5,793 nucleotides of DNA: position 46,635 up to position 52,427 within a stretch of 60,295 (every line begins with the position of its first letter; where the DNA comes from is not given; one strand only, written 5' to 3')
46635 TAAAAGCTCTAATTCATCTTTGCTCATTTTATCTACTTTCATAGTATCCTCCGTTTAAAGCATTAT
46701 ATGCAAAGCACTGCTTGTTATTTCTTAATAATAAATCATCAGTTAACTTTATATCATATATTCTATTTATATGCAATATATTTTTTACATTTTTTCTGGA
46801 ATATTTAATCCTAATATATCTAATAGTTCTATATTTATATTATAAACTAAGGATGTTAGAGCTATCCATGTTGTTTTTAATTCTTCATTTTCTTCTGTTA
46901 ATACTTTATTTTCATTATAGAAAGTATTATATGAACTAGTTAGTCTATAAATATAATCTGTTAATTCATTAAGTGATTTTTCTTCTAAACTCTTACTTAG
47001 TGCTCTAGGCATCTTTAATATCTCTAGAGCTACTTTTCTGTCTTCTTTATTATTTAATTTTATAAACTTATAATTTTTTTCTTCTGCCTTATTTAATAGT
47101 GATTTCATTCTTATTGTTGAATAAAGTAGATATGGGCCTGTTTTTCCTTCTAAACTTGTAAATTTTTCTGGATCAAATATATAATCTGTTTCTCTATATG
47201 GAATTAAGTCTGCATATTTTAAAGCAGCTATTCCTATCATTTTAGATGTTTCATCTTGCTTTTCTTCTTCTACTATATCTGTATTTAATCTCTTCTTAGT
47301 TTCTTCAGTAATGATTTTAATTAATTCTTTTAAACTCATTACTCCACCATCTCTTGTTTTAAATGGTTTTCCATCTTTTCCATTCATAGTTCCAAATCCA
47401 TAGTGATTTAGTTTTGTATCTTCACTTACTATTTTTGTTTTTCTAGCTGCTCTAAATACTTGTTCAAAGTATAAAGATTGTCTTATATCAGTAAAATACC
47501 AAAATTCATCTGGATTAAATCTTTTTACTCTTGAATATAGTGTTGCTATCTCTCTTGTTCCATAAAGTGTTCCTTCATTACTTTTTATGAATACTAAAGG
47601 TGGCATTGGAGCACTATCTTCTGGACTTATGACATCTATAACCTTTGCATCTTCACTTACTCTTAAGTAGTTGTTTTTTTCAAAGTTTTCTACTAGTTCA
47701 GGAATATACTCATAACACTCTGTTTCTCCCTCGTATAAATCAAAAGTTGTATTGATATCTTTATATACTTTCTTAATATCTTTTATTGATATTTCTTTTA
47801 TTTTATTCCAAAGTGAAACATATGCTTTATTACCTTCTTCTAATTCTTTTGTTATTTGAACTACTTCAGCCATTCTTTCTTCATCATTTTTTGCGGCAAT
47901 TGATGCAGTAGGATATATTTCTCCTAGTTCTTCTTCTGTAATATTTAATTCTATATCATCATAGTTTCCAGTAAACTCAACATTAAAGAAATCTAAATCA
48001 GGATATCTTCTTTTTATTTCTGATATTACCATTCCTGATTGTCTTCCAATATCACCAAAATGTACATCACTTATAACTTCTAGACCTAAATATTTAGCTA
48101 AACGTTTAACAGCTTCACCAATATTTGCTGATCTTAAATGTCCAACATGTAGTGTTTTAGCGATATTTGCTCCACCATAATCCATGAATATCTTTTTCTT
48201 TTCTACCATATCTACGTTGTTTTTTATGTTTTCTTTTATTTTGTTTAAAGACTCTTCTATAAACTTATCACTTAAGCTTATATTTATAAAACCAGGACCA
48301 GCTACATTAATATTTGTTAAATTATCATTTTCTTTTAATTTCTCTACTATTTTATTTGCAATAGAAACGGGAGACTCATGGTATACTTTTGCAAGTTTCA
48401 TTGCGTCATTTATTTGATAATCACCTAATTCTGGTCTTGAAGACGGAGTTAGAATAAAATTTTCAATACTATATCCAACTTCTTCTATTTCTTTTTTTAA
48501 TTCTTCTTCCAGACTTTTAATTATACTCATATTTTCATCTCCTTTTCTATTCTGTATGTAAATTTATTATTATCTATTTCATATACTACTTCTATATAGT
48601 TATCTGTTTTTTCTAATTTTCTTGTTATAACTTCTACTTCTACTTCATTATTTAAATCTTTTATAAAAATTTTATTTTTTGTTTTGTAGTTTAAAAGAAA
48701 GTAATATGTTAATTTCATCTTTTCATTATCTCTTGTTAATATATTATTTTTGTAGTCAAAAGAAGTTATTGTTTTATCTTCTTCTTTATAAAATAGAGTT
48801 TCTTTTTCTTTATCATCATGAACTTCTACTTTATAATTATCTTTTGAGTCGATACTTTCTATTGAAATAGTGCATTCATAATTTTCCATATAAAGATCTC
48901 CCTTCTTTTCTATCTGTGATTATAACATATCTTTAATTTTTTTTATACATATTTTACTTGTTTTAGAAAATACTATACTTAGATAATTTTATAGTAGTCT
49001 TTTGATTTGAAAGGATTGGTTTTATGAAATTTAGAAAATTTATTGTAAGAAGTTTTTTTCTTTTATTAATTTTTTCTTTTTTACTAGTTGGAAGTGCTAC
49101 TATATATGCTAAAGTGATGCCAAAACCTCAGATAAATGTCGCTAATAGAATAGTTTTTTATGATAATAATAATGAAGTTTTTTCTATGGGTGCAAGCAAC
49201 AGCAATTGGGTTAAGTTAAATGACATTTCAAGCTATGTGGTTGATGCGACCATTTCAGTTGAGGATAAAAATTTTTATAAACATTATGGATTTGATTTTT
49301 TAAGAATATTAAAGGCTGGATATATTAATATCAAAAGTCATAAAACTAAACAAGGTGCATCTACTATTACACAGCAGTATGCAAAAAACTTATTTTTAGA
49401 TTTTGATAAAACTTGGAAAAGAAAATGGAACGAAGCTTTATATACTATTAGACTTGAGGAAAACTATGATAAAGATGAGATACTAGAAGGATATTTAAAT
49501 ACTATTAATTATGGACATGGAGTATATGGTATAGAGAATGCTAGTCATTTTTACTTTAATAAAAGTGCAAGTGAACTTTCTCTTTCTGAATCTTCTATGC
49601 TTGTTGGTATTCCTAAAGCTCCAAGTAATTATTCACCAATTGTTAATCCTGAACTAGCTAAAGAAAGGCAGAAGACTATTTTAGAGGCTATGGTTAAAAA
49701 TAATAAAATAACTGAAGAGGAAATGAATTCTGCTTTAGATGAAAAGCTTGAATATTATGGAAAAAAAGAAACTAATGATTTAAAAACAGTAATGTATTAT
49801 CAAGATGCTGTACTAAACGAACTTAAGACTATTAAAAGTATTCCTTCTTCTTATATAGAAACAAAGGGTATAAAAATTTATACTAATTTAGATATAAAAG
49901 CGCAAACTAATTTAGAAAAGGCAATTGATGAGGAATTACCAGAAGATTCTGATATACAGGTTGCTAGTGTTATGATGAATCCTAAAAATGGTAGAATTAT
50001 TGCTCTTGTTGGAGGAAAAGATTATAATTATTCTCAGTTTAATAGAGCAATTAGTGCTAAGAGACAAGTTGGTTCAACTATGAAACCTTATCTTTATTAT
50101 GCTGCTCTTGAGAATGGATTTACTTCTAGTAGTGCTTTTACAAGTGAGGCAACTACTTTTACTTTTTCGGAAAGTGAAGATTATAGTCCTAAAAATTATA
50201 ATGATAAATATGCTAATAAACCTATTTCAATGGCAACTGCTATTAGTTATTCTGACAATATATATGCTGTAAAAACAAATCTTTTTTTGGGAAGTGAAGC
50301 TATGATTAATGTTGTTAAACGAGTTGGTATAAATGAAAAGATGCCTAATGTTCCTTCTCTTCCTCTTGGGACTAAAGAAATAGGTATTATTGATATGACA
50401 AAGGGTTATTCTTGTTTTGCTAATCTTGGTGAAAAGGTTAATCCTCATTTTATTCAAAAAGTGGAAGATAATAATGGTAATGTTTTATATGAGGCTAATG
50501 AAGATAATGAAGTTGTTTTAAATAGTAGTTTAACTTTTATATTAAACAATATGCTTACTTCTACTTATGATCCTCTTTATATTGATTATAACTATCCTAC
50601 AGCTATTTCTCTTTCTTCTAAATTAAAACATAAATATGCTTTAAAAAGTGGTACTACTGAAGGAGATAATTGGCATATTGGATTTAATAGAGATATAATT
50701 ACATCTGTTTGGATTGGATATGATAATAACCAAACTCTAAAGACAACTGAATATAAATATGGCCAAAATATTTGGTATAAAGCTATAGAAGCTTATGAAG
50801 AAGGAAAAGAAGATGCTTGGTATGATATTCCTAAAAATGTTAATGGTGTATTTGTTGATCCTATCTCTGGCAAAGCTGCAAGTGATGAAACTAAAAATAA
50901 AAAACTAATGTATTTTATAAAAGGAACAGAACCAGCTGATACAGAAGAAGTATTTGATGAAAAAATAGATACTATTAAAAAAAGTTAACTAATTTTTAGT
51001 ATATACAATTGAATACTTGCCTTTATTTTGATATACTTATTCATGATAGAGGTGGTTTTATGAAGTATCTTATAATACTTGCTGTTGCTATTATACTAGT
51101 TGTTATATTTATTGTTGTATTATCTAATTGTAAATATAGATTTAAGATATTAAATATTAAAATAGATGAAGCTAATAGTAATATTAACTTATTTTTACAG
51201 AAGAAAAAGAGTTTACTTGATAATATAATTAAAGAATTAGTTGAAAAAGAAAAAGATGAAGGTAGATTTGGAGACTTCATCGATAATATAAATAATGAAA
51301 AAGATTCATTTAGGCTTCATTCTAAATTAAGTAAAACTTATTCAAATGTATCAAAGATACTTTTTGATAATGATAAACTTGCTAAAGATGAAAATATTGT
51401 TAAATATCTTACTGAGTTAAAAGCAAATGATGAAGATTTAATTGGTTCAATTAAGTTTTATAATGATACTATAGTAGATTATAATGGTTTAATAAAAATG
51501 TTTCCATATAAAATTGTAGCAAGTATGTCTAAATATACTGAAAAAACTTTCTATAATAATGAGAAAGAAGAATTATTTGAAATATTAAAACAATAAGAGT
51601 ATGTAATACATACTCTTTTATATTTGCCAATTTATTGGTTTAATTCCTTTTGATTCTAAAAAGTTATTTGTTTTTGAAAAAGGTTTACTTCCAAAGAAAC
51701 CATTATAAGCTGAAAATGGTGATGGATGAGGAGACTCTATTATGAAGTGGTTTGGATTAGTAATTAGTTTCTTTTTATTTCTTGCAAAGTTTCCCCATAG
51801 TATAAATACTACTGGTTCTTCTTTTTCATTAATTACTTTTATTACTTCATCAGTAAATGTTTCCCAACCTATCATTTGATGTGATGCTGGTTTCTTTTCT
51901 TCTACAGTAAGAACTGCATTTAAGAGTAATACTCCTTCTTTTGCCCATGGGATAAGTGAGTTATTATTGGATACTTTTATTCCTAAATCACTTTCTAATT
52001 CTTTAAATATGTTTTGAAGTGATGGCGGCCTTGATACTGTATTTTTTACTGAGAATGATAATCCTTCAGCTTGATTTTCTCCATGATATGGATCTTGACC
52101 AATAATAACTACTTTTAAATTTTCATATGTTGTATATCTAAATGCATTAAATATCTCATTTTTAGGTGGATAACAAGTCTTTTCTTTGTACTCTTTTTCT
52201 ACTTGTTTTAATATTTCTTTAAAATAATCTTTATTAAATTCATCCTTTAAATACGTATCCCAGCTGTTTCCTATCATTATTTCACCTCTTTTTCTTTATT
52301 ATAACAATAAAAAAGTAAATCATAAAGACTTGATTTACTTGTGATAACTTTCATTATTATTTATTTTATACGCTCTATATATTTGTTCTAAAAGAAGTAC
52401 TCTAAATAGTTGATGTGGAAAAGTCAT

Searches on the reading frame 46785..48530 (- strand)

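Call 37: search_protein_families(library=pfam, proteins=[window:46785-48530:-], max_evalue=0.0001)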
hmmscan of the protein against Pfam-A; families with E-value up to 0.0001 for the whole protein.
window:46785-48530:- (581 aa): 3 families
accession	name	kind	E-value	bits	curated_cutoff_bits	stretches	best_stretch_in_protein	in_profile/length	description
PF00750.26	tRNA-synt_1d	-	1.4e-66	225.3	23.3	1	102-453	10-348/349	tRNA synthetases class I (R), catalytic domain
PF03485.21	Arg_tRNA_synt_N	-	3.8e-21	75.9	21.5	1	6-86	2-85/85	Arginyl tRNA synthetase N terminal domain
PF05746.21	DALR_1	-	1.3e-18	67.6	22.3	1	468-581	1-117/117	DALR anticodon binding domain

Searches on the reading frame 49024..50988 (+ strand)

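Call 38: search_protein_families(library=pfam, proteins=[window:49024-50988:+], max_evalue=0.0001)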
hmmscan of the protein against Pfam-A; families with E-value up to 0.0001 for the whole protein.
window:49024-50988:+ (654 aa): 2 families
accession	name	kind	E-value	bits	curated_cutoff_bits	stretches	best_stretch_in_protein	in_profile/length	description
PF00912.28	Transgly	-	1.9e-64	216.8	27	1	55-223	8-177/178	Transglycosylase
PF00905.27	Transpeptidase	-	1.6e-24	87.1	22.1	1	315-549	3-246/299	Penicillin binding protein transpeptidase domain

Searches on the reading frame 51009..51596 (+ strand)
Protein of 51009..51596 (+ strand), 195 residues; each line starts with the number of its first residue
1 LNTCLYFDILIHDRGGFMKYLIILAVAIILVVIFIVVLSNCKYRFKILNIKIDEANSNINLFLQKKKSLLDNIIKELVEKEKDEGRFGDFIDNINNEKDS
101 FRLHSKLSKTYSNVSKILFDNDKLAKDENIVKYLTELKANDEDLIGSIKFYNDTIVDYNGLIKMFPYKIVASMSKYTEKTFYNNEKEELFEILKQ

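Call 37: search_protein_families(library=pfam, proteins=[window:51009-51596:+], max_evalue=0.0001)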
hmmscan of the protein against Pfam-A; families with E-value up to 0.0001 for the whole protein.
window:51009-51596:+ (195 aa): 1 family
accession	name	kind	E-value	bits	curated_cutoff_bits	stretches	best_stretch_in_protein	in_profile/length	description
PF04011.17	LemA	-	3.2e-09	37.2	26.2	1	94-188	47-141/149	LemA family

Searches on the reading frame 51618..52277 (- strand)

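Call 38: search_protein_families(library=pfam, proteins=[window:51618-52277:-], max_evalue=0.0001)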
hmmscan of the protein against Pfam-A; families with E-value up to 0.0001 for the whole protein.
window:51618-52277:- (219 aa): 1 family
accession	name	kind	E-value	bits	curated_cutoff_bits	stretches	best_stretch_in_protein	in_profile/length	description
PF03167.25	UDG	-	3e-18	66.7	24.3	1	51-207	6-140/141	Uracil DNA glycosylase superfamily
